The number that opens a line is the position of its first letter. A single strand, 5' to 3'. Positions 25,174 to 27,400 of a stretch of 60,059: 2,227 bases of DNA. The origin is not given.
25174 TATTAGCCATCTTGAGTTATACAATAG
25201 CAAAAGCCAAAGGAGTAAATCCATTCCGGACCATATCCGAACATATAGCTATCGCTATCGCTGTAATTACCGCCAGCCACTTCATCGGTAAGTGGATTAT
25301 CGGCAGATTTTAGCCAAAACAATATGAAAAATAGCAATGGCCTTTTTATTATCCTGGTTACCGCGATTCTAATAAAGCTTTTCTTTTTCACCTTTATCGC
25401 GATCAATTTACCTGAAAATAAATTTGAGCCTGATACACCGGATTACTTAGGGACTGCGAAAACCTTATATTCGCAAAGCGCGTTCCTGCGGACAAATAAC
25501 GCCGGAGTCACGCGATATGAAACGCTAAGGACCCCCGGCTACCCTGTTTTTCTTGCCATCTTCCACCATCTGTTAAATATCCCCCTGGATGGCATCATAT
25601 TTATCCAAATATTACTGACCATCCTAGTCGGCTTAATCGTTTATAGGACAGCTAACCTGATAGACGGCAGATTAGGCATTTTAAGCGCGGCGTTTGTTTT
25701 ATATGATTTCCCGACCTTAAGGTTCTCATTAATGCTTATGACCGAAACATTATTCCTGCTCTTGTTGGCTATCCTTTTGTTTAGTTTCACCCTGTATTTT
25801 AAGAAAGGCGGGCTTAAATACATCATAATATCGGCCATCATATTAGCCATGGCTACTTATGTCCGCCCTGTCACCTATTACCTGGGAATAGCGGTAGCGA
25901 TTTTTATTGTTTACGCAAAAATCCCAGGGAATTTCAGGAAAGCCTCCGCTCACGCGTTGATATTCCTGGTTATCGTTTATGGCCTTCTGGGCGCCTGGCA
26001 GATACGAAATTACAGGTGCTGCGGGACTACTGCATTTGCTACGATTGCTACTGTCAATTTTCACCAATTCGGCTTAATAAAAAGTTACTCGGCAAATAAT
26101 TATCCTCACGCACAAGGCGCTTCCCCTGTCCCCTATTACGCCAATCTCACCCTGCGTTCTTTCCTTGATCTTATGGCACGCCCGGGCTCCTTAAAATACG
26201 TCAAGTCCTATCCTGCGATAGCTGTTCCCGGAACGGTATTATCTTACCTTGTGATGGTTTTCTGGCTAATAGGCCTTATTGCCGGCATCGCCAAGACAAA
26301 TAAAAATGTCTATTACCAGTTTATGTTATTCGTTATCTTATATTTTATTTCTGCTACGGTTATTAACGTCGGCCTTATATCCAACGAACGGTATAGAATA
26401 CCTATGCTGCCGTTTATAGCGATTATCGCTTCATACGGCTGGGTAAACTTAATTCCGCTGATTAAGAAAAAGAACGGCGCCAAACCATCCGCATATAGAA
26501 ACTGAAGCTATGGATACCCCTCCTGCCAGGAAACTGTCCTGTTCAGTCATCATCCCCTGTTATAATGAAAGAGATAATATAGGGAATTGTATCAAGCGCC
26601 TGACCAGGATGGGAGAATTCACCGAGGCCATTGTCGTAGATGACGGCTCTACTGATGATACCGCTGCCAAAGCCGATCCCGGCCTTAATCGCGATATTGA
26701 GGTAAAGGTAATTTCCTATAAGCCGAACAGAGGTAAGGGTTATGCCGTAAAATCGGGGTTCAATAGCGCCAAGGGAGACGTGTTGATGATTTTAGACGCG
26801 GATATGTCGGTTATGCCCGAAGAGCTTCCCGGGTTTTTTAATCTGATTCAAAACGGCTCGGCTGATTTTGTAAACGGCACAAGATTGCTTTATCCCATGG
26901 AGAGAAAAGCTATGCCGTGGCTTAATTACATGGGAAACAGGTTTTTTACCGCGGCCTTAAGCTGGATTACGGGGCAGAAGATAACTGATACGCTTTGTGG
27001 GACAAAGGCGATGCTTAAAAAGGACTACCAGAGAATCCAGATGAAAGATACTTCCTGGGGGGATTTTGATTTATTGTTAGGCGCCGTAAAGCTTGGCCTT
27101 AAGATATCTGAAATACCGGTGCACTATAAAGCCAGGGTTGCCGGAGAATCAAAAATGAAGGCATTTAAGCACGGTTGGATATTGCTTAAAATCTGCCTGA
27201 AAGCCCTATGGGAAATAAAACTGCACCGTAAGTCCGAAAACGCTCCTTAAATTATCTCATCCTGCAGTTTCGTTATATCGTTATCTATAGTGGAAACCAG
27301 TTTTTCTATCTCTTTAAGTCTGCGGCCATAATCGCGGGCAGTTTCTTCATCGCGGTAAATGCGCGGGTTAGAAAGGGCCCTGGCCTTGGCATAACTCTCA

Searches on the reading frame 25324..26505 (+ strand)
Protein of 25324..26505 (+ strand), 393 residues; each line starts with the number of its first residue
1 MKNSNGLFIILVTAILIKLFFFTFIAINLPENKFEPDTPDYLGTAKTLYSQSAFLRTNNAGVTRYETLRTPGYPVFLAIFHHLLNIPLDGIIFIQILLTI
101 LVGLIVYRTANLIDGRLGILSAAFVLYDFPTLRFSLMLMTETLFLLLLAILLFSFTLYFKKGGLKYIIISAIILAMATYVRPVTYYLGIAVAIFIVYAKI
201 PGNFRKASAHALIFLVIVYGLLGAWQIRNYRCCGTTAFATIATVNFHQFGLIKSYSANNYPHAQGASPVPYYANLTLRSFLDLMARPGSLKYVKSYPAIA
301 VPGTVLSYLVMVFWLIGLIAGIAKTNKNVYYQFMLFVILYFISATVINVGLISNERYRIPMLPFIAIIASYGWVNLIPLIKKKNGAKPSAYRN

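Call 14: search_protein_families(library=pfam, proteins=[window:25324-26505:+], max_evalue=0.01)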
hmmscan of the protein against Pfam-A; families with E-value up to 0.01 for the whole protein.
window:25324-26505:+ (393 aa): 1 family
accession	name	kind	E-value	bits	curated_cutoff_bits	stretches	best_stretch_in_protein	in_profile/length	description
PF13231.12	PMT_2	-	8.8e-11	42.7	26.1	1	70-218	3-152/160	Dolichyl-phosphate-mannose-protein mannosyltransferase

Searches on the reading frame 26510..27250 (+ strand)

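Call 14: search_protein_families(library=pfam, proteins=[window:26510-27250:+], max_evalue=0.01)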
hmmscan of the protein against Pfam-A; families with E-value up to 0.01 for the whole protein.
window:26510-27250:+ (246 aa): 4 families
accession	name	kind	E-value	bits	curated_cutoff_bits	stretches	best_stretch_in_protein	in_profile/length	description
PF00535.33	Glycos_transf_2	-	2.4e-31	109.3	23.3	1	12-171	1-161/168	Glycosyl transferase family 2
PF13641.12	Glyco_tranf_2_3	-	3.5e-09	37.5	27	1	11-127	3-125/230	Glycosyltransferase like family 2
PF10111.15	Glyco_tranf_2_2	-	6.8e-07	29.5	27.3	1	12-117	1-110/276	Glycosyltransferase like family 2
PF13506.12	Glyco_transf_21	-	0.005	16.8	21.7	1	76-124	18-66/174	Glycosyl transferase family 21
